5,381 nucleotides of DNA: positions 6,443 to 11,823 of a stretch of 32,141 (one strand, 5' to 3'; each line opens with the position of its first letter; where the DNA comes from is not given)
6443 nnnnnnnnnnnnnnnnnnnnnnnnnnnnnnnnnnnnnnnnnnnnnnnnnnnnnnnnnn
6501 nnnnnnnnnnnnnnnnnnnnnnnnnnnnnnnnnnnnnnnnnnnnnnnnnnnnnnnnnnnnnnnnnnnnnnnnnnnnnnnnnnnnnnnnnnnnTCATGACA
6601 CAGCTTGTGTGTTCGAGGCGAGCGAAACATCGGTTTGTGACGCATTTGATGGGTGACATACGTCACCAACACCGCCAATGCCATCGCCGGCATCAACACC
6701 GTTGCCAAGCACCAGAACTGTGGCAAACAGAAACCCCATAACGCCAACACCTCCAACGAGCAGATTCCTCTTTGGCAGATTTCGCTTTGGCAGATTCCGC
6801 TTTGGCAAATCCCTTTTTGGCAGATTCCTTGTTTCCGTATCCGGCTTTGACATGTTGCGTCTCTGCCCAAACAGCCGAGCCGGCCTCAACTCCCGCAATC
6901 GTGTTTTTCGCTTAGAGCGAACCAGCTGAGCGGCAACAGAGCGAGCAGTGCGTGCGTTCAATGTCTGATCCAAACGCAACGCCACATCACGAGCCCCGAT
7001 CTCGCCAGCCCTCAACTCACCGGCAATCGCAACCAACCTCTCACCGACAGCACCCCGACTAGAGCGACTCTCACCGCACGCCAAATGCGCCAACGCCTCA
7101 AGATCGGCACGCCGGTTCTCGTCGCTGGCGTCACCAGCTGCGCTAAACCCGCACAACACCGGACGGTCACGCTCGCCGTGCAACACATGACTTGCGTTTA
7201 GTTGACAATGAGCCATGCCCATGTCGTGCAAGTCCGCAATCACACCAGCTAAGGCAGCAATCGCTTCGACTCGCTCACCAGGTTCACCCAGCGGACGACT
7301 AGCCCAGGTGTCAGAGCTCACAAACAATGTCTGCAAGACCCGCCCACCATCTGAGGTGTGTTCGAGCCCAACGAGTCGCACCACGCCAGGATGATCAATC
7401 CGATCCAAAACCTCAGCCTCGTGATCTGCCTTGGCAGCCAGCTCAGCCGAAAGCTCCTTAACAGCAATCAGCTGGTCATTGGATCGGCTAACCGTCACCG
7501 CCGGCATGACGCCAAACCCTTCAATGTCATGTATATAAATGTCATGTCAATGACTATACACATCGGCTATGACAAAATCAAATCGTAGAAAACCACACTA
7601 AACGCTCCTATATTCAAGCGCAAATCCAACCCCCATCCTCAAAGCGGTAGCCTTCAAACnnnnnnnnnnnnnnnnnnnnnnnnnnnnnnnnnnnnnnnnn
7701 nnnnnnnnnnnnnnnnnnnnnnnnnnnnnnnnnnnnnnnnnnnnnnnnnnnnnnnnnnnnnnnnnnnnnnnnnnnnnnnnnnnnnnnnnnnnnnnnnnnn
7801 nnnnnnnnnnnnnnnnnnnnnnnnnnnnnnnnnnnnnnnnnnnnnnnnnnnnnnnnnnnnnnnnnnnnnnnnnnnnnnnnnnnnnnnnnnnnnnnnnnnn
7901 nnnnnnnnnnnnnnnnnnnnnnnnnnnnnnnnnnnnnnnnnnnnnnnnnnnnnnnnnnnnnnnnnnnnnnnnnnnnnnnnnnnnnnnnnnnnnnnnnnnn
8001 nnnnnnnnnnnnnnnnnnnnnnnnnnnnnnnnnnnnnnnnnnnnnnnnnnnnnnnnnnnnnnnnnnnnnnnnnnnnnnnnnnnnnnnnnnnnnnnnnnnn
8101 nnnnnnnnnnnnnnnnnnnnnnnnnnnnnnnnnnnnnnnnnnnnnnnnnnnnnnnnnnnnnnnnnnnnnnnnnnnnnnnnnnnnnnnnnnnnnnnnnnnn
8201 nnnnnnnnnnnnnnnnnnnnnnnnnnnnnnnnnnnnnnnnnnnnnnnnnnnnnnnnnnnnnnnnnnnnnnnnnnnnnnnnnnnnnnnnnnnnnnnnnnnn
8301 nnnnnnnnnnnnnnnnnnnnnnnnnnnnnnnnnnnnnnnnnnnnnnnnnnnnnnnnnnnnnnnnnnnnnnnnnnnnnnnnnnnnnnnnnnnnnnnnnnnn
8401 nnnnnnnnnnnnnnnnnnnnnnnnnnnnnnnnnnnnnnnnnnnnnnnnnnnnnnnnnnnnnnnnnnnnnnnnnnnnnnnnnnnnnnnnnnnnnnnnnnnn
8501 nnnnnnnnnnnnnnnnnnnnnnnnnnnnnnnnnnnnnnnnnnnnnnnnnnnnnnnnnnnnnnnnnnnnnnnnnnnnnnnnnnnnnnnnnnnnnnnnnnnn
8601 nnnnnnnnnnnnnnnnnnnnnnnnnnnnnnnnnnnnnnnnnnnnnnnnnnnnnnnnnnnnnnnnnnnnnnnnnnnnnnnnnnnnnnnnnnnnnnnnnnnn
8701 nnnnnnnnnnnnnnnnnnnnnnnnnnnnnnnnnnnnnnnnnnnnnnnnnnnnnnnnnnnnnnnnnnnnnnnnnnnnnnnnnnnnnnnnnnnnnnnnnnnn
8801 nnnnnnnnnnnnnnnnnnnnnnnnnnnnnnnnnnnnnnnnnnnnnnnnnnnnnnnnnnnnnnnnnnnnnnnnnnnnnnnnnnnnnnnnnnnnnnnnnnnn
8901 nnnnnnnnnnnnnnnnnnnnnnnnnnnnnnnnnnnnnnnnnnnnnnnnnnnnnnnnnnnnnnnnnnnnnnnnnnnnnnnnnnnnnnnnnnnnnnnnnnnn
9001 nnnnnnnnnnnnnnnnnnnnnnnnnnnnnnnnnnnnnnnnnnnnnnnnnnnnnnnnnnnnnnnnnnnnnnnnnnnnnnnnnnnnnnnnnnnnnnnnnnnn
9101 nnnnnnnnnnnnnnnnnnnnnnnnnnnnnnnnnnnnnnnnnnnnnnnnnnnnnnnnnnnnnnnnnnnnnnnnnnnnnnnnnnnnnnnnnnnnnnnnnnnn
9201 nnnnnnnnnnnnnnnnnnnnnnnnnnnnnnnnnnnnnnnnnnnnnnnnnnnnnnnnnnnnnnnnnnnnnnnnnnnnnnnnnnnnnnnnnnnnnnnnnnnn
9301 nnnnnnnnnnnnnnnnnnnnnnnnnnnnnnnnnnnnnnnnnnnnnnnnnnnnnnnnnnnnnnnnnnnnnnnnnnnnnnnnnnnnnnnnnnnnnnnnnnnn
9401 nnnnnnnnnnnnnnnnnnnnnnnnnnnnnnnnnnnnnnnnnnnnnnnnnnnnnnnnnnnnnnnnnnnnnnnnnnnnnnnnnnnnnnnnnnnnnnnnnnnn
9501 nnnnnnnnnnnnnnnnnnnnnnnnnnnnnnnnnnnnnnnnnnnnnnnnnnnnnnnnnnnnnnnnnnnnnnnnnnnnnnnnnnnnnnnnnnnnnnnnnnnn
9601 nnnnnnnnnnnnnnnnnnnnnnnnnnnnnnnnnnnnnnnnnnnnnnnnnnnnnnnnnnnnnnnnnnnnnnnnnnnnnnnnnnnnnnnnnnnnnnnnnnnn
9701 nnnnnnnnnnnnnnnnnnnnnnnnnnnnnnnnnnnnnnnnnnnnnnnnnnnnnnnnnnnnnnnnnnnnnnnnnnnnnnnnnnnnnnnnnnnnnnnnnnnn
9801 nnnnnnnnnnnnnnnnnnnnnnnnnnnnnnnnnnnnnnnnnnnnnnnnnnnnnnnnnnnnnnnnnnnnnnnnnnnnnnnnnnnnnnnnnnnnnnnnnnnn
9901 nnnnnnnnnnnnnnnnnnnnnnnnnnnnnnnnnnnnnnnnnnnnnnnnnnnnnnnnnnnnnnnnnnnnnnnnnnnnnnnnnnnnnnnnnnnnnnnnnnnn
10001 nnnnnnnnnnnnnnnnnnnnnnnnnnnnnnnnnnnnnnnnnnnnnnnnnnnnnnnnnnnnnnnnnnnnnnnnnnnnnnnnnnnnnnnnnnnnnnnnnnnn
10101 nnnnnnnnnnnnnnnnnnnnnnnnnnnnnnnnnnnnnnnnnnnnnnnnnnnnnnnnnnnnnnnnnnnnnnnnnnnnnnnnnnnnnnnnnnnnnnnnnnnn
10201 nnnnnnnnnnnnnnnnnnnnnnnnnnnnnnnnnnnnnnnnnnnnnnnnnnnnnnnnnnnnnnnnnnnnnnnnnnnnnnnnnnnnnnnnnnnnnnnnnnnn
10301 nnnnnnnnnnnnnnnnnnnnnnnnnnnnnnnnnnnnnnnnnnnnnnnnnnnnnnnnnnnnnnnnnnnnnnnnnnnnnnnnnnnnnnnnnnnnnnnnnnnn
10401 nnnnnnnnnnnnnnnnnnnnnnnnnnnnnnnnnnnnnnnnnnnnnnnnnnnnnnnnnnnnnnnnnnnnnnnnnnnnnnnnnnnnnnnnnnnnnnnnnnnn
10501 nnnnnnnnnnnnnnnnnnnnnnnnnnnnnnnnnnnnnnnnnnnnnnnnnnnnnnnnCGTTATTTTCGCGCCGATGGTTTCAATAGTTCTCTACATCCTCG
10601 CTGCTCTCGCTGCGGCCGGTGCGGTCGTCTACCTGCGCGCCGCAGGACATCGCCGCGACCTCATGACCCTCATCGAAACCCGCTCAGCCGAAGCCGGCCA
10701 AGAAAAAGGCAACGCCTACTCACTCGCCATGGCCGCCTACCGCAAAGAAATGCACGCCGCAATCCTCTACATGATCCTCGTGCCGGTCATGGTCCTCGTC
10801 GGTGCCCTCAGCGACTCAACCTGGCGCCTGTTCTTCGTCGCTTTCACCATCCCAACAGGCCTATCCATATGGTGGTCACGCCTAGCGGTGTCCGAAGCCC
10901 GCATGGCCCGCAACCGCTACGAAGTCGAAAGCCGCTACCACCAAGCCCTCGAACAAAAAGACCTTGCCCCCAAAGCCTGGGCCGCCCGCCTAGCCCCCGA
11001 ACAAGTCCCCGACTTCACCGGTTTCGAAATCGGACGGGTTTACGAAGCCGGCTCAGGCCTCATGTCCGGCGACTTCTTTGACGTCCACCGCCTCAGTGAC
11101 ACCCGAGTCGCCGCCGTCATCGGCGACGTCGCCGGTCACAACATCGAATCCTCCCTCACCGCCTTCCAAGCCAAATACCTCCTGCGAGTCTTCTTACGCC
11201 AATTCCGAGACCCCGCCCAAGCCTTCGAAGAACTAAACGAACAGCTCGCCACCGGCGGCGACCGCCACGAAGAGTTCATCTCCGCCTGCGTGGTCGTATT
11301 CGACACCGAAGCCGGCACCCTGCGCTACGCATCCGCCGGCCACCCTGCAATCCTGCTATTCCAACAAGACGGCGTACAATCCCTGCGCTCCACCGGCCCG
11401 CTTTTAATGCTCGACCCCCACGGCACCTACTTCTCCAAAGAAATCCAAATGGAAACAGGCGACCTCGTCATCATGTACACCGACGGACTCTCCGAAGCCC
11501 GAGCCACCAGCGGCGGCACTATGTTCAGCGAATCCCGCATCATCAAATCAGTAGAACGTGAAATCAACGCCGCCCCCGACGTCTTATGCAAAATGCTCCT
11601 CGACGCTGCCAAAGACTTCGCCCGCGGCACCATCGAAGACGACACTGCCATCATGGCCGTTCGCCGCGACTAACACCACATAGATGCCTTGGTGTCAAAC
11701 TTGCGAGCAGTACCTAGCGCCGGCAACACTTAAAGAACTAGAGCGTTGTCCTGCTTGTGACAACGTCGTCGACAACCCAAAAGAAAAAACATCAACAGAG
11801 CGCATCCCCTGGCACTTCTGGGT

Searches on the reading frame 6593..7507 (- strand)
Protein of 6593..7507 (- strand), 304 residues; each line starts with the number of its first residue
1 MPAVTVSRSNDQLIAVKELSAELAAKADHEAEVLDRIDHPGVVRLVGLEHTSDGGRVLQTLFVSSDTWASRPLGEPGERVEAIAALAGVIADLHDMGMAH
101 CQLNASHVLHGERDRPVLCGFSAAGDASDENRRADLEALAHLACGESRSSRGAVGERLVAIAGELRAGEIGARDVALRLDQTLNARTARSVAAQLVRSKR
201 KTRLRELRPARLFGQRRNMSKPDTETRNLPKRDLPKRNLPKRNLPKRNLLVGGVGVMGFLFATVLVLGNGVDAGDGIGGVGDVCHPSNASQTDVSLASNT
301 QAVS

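Call 11: search_protein_families(library=pfam, proteins=[window:6593-7507:-])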
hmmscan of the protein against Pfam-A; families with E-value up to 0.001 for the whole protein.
window:6593-7507:- (304 aa): 0 families

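Call 68: find_encoding_contigs(protein=window:6593-7507:-, flank=10000, max_places=6)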
Protein window:6593-7507:- (304 aa): 1 contig read that carries it; 1 place shown.
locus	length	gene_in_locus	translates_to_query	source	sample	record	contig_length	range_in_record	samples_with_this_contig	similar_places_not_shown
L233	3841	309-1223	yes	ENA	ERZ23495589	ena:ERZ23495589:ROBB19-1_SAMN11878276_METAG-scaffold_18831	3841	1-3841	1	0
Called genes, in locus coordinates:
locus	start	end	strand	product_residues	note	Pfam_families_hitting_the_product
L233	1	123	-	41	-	?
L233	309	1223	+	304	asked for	-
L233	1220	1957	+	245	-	-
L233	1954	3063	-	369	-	PF00226:DnaJ, PF01556:DnaJ_C, PF00684:DnaJ_CXXCXGXG, PF27439:DnaJ_C_2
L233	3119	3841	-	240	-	?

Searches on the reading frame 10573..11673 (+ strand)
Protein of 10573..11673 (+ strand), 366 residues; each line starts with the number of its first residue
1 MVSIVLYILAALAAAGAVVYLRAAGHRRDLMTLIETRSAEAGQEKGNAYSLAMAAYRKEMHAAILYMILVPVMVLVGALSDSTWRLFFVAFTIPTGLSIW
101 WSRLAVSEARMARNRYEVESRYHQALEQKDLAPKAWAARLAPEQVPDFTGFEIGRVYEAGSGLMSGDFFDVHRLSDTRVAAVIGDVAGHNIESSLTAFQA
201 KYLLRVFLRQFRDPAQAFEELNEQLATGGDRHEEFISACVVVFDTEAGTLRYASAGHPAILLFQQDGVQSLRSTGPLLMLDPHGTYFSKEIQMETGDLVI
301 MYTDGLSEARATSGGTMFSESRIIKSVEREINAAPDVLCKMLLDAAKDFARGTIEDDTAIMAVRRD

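Call 11: search_protein_families(library=pfam, proteins=[window:10573-11670:+])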
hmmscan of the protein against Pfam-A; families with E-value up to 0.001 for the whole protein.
window:10573-11670:+ (366 aa): 1 family
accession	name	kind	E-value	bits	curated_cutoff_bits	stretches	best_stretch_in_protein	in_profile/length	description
PF07228.17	SpoIIE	-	7.7e-43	147.1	25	1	176-365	2-191/192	Stage II sporulation protein E (SpoIIE)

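Call 67: find_encoding_contigs(protein=window:10573-11673:+, flank=10000, max_places=6)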
Protein window:10573-11673:+ (366 aa): no gene with exactly this product is on record in the collection.
